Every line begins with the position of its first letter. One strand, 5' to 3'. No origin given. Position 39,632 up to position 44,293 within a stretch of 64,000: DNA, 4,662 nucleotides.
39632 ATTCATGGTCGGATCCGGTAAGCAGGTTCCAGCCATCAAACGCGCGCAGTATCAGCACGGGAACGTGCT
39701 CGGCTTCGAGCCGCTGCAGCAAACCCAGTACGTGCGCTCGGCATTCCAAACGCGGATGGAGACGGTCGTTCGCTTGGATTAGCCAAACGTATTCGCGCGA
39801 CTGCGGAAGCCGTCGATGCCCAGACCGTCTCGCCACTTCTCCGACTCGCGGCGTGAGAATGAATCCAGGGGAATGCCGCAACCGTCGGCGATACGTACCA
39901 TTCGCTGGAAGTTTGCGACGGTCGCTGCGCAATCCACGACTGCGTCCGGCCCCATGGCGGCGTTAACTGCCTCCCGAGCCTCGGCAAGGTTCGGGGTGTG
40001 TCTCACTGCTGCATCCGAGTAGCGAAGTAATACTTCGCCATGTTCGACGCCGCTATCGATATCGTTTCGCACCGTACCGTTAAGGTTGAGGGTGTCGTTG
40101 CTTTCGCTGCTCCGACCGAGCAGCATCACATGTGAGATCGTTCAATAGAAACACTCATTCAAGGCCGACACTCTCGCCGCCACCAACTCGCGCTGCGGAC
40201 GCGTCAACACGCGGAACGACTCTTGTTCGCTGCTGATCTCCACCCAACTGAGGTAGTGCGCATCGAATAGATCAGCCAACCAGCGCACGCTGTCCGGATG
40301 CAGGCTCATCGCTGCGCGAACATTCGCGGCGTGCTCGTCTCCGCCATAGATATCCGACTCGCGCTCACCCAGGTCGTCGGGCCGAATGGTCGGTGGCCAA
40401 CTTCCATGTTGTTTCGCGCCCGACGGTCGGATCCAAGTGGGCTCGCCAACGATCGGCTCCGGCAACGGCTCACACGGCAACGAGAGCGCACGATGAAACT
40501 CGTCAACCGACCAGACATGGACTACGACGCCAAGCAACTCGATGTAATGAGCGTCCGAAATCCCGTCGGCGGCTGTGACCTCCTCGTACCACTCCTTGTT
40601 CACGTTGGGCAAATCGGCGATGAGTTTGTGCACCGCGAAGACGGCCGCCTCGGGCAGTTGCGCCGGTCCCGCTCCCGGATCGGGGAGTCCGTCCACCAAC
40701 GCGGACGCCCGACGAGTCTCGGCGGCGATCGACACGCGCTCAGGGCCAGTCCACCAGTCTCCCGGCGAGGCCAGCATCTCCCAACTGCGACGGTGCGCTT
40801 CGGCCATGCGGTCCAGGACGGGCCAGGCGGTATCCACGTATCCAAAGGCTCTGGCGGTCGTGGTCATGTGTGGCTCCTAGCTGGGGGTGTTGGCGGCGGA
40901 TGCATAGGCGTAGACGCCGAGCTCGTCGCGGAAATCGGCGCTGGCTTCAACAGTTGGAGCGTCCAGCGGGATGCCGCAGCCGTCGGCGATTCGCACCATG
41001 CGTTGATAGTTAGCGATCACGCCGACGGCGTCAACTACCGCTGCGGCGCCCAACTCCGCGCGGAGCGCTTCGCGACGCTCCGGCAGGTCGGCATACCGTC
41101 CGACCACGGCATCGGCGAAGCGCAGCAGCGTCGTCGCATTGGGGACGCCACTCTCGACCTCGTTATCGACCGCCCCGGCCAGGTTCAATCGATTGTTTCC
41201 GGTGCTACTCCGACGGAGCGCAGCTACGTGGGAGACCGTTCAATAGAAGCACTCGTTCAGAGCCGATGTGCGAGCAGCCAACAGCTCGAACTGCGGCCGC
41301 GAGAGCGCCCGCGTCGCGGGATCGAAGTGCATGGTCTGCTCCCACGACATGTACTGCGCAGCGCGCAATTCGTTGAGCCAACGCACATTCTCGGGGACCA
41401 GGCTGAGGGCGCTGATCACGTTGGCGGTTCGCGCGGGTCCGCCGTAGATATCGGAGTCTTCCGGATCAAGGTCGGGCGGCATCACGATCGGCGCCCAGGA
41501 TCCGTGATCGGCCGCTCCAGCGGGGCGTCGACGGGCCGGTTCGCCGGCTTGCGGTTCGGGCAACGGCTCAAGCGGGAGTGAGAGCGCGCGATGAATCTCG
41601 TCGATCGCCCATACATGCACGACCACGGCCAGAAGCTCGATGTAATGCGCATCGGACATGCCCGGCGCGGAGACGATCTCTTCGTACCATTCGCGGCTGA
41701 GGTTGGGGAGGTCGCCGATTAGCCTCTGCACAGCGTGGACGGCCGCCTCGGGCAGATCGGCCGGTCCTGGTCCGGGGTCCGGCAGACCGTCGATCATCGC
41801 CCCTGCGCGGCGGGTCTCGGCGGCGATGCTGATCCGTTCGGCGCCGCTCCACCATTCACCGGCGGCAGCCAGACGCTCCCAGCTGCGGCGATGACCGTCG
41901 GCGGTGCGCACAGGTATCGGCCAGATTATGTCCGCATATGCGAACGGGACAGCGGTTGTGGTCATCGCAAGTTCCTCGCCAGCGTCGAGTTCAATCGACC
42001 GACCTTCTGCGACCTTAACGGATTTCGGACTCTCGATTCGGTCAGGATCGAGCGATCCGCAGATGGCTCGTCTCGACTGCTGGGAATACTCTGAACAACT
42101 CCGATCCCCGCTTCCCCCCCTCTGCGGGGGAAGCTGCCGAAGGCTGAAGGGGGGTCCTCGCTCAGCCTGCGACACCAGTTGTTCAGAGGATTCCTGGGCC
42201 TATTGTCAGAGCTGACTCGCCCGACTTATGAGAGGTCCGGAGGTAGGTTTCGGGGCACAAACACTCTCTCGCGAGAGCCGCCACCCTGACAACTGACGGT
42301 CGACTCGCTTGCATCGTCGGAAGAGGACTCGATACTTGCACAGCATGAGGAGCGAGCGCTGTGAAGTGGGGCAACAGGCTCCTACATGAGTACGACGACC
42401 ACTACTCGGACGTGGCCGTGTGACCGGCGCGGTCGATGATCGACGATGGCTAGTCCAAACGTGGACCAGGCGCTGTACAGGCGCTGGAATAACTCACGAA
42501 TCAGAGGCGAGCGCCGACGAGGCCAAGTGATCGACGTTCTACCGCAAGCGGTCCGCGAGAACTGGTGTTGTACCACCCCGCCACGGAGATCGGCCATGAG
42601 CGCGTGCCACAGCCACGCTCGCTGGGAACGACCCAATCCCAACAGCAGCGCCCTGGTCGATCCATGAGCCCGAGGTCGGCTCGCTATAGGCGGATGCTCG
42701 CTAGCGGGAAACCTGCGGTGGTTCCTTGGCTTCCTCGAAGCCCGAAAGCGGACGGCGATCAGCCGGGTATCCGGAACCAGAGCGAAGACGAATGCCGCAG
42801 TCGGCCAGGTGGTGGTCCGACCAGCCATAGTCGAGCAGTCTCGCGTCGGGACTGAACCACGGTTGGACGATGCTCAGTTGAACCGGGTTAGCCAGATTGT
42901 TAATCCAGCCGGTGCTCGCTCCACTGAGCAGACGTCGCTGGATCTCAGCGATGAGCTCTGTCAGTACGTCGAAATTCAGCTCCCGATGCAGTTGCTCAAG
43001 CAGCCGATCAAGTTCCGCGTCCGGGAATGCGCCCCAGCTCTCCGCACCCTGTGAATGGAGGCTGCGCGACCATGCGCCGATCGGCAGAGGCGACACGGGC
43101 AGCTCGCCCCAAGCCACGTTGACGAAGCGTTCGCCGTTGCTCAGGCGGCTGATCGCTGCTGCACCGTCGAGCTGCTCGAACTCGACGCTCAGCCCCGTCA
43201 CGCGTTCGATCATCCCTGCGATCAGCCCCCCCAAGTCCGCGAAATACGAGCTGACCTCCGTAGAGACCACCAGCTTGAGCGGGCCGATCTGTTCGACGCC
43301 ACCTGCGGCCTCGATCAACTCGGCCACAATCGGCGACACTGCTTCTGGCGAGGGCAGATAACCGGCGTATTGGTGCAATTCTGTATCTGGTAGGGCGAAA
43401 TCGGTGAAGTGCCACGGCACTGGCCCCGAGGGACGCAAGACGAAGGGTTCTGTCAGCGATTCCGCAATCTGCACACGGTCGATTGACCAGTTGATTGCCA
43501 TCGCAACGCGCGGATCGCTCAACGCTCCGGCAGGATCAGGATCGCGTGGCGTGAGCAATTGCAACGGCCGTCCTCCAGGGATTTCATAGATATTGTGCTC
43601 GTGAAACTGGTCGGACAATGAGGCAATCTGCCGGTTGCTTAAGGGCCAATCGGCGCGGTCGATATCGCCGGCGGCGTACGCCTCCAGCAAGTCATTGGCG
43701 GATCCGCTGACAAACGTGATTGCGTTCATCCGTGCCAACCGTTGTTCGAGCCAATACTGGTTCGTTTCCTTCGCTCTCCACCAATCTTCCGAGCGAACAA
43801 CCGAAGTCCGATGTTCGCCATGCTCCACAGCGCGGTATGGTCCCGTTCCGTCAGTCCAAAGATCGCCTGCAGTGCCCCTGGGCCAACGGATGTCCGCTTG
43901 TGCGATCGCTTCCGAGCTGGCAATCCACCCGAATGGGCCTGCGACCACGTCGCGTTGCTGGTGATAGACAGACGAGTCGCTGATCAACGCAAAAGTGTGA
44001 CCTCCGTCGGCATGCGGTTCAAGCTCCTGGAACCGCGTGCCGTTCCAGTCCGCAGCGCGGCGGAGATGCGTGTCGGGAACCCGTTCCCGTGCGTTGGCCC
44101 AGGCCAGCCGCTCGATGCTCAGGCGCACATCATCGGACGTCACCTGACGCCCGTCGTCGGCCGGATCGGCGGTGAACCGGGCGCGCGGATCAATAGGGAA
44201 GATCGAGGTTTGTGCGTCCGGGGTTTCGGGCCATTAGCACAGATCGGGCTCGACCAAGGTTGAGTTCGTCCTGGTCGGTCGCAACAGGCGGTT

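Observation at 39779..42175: Tandem AhpD/CMD-like genes with an in-frame UGA at the redox Cys: probable unannotated selenoproteins with a downstream SECIS-like hairpin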

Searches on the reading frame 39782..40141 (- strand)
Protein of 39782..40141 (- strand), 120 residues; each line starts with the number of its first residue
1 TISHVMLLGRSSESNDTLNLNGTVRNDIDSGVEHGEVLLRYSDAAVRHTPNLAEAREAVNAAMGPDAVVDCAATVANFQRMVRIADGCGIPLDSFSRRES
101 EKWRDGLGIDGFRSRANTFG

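Call 66: search_protein_representatives(protein=window:39782-40141:-)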
Query: 120 residues. Proteins with E-value up to 0.001 (for the whole library): 727; up to 1e-10: 148; up to 1e-30: 1. The best 150 are listed.
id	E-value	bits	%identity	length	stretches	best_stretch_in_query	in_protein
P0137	1.6e-58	212.1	83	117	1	6-120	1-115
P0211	2.3e-27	111.7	59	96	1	29-120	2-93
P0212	2.0e-25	105.5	50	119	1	8-118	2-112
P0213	8.7e-20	87.3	55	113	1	11-94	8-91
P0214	1.4e-19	86.6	48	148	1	16-118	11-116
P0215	2.3e-19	85.9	64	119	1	33-101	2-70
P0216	3.1e-19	85.5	49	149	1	15-118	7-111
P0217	3.5e-18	82.1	39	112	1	12-113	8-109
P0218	8.1e-18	81.0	56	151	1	28-115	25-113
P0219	9.5e-18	80.7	51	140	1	28-118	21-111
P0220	1.2e-17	80.5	45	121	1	17-118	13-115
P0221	1.6e-17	80.0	65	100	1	49-111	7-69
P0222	1.9e-17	79.8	46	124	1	21-116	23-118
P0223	5.9e-17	78.2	45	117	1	7-114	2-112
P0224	1.3e-16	77.1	40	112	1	5-114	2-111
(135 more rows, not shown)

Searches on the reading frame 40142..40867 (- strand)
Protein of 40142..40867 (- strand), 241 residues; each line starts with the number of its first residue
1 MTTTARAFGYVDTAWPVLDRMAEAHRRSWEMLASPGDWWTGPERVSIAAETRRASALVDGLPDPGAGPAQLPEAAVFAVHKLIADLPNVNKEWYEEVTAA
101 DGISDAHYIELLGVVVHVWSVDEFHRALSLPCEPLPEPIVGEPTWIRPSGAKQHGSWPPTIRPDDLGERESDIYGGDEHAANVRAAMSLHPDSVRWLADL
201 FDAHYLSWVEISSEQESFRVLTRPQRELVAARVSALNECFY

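Call 18: find_encoding_contigs(protein=window:40142-40867:-, flank=10000, max_places=4)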
Protein window:40142-40867:- (241 aa): no gene with exactly this product is on record in the collection.

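Call 81: predict_structure(alignment_id=A4)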
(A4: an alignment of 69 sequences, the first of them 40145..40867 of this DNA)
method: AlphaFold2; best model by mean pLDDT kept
length: 241 residues; sequences in the alignment: 69
mean_pLDDT: 84.4   pTM: 0.83
mean pLDDT of the five models: 84.4, 84.1, 81.5, 81.4, 79.5
residues with pLDDT >= 90: 129; 70-90: 71; 50-70: 27; < 50: 14
segments of 3 or more residues with pLDDT < 50: 1-3, 234-241
pLDDT, mean of each block of 10 residues (from residue 1): 65 83 91 96 98 95 96 97 89 95 94 91 86 95 94 88 91 87 85 87 70 57 54 44 40
secondary structure, 60 per line:
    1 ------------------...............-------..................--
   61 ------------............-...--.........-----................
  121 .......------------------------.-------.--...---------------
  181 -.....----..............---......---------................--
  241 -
elements in order: H19-33 H41-58 H73-84 H91-99 H105-127 H182-186 H191-204 H208-213 H223-238

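Call 83: fold_search(model_id=the predicted structure, library=pdb)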
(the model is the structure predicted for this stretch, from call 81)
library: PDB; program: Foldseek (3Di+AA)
matches with E <= 10: 40; with E <= 0.001: 0
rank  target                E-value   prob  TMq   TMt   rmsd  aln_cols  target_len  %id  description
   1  2prr_D                8.7e-01  0.75  0.33  0.41   5.7       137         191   12  Crystal structure of alkylhydroperoxidase AhpD core: uncharacterized peroxidase-related protein (YP_296737.1) from Ral (released 2007-05-29)
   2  2prr_A                9.1e-01  0.66  0.33  0.41   6.9       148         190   12  Crystal structure of alkylhydroperoxidase AhpD core: uncharacterized peroxidase-related protein (YP_296737.1) from Ral (released 2007-05-29)
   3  2prr_C                1.1e+00  0.66  0.33  0.41   5.7       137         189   12  Crystal structure of alkylhydroperoxidase AhpD core: uncharacterized peroxidase-related protein (YP_296737.1) from Ral (released 2007-05-29)
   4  2prr_J                1.5e+00  0.60  0.33  0.41   6.9       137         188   12  Crystal structure of alkylhydroperoxidase AhpD core: uncharacterized peroxidase-related protein (YP_296737.1) from Ral (released 2007-05-29)
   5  4n06_B                2.0e+00  0.02  0.12  0.10  18.0       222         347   15  Crystal structure of Cas1 from Archaeoglobus fulgidus and its nucleolytic activity (released 2014-01-15)
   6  5n6y_F                2.1e+00  0.08  0.14  0.25  12.3       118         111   16  Azotobacter vinelandii vanadium nitrogenase (released 2017-07-26)
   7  5a79_A                2.4e+00  0.02  0.09  0.11  17.7       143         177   17  Novel inter-subunit contacts in Barley Stripe Mosaic Virus revealed by cryo-EM (released 2015-09-02)
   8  4hr1_A                3.5e+00  0.06  0.13  0.23  13.6       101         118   18  Structure of PAV1-137, a protein from the virus PAV1 that infects Pyrococcus abyssi. (released 2013-06-19)
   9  8d74_D                3.5e+00  0.04  0.17  0.23  18.6       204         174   15  Cryo-EM structure of human CNTF signaling complex: model containing the interaction core region (released 2023-03-29)
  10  5n6y_C                3.7e+00  0.06  0.14  0.24  13.1       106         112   12  Azotobacter vinelandii vanadium nitrogenase (released 2017-07-26)
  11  6ohj_A                4.3e+00  0.28  0.33  0.42   6.5       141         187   12  Crystal Structure of the Debrominase Bmp8 C82A in Complex with 2,3,4-tribromopyrrole (released 2019-05-29)
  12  1s3q_J                4.3e+00  0.05  0.20  0.26  16.6       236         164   10  Crystal structures of a novel open pore ferritin from the hyperthermophilic Archaeon Archaeoglobus fulgidus (released 2005-04-12)
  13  5fia_B                4.7e+00  0.02  0.14  0.10  17.0       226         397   12  Structure of the effector protein LpiR1 (Lpg0634) from Legionella pneumophila (released 2016-01-27)
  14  3c1l_B                6.8e+00  0.28  0.37  0.47   6.0       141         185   12  Crystal structure of an antioxidant defense protein (mlr4105) from mesorhizobium loti maff303099 at 2.00 A resolution (released 2008-02-05)
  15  7mly_A                6.8e+00  0.02  0.15  0.11  15.4       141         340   12  Cryo-EM reveals partially and fully assembled native glycine receptors,heteromeric pentamer (released 2021-09-29)
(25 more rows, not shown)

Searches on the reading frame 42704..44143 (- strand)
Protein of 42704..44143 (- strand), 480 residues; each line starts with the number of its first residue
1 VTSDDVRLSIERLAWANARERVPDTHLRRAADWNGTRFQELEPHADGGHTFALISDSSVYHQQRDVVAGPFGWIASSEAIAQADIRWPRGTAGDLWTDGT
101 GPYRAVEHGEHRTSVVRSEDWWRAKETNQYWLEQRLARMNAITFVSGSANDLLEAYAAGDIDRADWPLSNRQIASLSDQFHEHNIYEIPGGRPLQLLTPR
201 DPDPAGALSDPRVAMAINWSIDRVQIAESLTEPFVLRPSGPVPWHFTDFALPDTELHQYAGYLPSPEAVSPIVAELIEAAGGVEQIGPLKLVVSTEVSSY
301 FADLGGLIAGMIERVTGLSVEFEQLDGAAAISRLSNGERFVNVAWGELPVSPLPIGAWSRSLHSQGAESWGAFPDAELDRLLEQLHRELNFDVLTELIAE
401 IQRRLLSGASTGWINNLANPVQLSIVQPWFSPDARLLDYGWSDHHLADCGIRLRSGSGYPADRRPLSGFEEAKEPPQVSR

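Call 38: search_protein_families(library=pfam, proteins=[window:42704-44143:-], max_evalue=0.0001)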
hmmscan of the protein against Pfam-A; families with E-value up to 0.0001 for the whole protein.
window:42704-44143:- (480 aa): 1 family
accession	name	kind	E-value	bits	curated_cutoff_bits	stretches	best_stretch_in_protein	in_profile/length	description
PF00496.27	SBP_bac_5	-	2e-10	40.8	32.4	1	76-328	100-327/368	Bacterial extracellular solute-binding proteins, family 5 Middle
